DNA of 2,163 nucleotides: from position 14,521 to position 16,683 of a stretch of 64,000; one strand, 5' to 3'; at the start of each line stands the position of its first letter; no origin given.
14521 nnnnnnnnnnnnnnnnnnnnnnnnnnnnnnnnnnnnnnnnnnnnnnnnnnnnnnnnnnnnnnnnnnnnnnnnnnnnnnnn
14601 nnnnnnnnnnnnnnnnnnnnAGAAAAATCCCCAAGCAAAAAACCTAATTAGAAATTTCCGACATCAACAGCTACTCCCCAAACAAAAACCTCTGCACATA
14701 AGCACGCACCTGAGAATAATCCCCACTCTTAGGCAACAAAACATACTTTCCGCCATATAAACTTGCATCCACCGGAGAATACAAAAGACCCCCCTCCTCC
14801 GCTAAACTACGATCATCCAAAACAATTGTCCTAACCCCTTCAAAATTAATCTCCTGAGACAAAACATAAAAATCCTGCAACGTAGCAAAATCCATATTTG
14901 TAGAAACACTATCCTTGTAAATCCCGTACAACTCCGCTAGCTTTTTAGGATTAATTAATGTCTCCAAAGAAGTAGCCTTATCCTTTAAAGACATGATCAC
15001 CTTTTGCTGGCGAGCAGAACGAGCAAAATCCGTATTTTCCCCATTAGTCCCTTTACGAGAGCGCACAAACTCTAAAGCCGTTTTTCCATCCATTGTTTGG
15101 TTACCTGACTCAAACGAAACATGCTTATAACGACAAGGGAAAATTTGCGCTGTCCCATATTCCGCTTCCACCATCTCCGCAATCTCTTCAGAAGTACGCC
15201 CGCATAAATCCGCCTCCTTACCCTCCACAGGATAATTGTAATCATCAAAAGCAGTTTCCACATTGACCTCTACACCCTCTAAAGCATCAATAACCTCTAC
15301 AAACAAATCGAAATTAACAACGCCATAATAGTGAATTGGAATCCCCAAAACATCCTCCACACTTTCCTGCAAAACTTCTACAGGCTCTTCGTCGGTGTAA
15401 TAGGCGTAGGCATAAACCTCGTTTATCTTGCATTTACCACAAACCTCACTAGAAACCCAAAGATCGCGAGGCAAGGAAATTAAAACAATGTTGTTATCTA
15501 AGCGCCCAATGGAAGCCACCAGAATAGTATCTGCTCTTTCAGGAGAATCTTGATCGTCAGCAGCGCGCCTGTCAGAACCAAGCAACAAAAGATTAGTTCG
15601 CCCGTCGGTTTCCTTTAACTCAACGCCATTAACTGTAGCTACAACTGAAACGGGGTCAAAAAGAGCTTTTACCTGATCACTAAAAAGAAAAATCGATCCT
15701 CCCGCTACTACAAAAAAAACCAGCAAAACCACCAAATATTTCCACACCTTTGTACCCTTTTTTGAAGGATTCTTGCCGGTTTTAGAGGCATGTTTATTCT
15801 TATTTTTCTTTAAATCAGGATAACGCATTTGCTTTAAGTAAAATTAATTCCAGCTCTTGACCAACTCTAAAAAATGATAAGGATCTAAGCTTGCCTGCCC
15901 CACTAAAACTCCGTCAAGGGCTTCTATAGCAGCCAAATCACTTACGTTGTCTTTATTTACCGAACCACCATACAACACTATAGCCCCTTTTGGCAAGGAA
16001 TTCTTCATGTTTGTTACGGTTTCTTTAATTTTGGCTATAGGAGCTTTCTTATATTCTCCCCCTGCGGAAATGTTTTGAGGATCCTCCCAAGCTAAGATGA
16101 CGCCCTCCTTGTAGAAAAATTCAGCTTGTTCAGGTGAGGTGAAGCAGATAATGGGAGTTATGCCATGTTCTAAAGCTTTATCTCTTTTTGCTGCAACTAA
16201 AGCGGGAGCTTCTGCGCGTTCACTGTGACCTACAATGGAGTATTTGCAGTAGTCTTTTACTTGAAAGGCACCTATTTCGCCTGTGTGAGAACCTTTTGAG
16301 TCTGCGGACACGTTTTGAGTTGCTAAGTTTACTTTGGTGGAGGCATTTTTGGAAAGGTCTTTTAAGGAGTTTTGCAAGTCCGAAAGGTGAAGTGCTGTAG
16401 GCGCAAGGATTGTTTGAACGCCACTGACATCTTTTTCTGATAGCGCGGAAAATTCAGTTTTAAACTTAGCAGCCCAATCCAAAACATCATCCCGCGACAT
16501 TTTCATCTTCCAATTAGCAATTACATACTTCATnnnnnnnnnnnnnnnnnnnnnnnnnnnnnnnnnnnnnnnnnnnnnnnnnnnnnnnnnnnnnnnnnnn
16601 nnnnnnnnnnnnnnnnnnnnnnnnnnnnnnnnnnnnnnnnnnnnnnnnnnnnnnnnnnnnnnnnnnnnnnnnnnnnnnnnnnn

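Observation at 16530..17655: Miniaturised AOR-family gene plus ferredoxin inserted between pgk and tpiA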

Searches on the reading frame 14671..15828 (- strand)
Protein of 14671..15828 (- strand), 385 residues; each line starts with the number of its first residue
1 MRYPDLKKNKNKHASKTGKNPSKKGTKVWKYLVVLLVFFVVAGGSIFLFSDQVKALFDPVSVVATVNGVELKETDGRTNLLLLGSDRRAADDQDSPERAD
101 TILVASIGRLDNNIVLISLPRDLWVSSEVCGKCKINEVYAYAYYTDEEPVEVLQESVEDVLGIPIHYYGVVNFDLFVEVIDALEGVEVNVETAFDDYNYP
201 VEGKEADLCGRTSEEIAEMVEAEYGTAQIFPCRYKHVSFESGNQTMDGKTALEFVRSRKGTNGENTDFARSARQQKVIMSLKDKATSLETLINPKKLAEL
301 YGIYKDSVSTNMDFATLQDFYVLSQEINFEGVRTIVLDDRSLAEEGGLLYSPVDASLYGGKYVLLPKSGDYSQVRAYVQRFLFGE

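Call 3: search_protein_families(library=pfam, proteins=[window:14671-15828:-], max_evalue=1)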
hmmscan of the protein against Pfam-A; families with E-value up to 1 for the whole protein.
window:14671-15828:- (385 aa): 4 families
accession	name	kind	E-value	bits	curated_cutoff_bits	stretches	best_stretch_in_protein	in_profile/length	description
PF03816.19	LytR_cpsA_psr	-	7.9e-33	114.2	24.6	1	98-285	1-148/150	LytR_cpsA_psr family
PF06624.17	RAMP4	-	0.085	13.3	24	1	9-47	16-54/60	Ribosome associated membrane protein RAMP4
PF11653.13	VirionAssem_T7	-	0.11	13.5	25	1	201-250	30-77/99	Bacteriophage T7 virion assembly protein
PF15828.10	RDD1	-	0.25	12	27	1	6-39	32-65/77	Required for drug-induced death protein 1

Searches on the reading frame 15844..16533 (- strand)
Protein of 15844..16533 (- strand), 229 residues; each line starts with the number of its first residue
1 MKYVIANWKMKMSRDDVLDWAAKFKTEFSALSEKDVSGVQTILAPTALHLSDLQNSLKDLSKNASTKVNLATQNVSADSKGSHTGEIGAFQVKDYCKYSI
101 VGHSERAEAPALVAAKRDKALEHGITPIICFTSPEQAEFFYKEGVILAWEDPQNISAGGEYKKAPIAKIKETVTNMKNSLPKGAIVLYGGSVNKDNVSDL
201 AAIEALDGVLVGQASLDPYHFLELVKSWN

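Call 3: search_protein_families(library=pfam, proteins=[window:15844-16533:-], max_evalue=1)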
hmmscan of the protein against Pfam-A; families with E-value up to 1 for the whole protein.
window:15844-16533:- (229 aa): 1 family
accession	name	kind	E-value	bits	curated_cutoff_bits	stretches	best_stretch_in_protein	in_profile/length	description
PF00121.24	TIM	-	1.4e-40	139.8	20.1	1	3-226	2-243/245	Triosephosphate isomerase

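Call 4: search_protein_families(library=ncbifam, proteins=[window:15844-16533:-], max_evalue=1)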
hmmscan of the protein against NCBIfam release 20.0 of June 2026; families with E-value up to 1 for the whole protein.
window:15844-16533:- (229 aa): 11 families
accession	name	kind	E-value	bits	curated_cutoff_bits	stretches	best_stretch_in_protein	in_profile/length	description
NF011163.0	PRK14565.1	equivalog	5.1e-30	104.9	298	2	4-132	5-126/240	triosephosphate isomerase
NF000722.0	PRK00042.2-1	equivalog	8.1e-26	90.8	293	2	4-133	6-130/256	triose-phosphate isomerase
TIGR00419.1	tim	equivalog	5.2e-25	88.6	130.6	1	4-217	2-226/228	triose-phosphate isomerase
NF000728.0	PRK00042.3-2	equivalog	3e-23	82.6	255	2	143-226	149-227/231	triose-phosphate isomerase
NF010569.0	PRK13962.1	equivalog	4e-23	81.5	883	2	4-132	401-522/645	bifunctional phosphoglycerate kinase/triosephosphate isomerase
NF011497.0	PRK14905.1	equivalog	7.8e-14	51.7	485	2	6-108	10-109/357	triosephosphate isomerase/PTS system glucose/sucrose-specific transporter subunit IIB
NF003302.0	PRK04302.1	subfamily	2.2e-11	44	132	1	22-212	22-202/223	triose-phosphate isomerase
NF012036.0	PRK15492.1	equivalog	2.2e-11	43.7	509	2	154-226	184-256/261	triosephosphate isomerase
NF000729.0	PRK00042.3-3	equivalog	7.2e-11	42.4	309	1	144-221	153-227/234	triose-phosphate isomerase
NF008774.0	PRK11815.1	equivalog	0.095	11.6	269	1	171-218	196-242/337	tRNA dihydrouridine(20/20a) synthase DusA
NF001752.0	PRK00481.1-1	equivalog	0.11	12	221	1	162-226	138-203/242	NAD-dependent protein deacylase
